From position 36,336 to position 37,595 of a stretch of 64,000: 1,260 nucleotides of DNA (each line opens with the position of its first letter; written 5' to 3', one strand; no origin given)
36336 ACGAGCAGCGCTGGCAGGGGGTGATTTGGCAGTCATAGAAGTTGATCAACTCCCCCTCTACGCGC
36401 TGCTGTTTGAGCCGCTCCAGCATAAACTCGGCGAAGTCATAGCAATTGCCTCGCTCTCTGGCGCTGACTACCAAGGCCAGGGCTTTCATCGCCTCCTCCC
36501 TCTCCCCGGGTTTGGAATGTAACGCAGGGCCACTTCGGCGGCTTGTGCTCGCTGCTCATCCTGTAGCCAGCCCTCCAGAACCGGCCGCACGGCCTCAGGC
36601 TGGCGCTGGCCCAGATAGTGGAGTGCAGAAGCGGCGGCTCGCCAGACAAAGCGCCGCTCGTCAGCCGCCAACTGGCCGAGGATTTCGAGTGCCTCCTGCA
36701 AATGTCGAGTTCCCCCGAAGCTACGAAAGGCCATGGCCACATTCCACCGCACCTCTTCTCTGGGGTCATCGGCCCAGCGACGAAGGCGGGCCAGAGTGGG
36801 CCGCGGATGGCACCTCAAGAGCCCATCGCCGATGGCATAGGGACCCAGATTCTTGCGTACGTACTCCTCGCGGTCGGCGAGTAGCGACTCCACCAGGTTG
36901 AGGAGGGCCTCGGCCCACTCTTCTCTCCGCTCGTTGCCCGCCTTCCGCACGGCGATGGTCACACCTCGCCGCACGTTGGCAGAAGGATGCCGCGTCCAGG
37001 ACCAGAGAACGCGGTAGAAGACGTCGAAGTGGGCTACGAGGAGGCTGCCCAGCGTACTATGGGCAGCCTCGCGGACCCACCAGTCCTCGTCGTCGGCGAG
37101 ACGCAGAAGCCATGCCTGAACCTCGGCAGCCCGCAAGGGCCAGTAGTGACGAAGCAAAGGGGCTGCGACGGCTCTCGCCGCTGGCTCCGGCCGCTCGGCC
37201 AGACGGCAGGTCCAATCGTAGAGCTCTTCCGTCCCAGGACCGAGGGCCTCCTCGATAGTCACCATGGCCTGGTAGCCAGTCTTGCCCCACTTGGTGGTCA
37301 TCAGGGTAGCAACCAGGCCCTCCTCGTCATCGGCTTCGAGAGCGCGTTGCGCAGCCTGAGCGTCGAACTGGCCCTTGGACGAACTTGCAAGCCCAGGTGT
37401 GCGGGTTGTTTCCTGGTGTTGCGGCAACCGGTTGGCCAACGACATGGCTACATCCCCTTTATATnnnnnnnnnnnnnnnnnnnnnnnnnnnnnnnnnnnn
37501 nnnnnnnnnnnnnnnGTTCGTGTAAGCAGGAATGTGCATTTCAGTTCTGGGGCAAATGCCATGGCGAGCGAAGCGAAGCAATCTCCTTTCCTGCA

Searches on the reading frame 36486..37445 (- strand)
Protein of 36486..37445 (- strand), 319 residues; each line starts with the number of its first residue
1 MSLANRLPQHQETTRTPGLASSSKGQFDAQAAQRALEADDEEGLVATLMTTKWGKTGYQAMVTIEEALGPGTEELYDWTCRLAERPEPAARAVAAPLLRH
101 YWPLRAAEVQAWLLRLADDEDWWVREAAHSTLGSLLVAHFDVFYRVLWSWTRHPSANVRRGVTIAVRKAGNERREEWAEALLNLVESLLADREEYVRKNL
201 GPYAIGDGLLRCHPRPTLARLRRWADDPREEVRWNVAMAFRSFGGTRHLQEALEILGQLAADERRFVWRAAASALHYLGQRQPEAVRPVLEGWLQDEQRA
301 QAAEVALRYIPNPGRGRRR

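Call 74: search_protein_families(library=pfam, proteins=[window:36486-37445:-], max_evalue=0.01)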
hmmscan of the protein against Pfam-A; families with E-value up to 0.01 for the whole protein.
window:36486-37445:- (319 aa): 3 families
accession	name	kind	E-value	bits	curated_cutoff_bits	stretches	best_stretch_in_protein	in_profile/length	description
PF13646.12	HEAT_2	-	3.6e-15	56.5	27.7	3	222-307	5-87/88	HEAT repeats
PF08713.17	DNA_alkylation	-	5.1e-12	46.4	21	2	73-201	50-176/213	DNA alkylation repair enzyme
PF02985.28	HEAT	-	2.1e-09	37.2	23.5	1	113-136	5-28/31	HEAT repeat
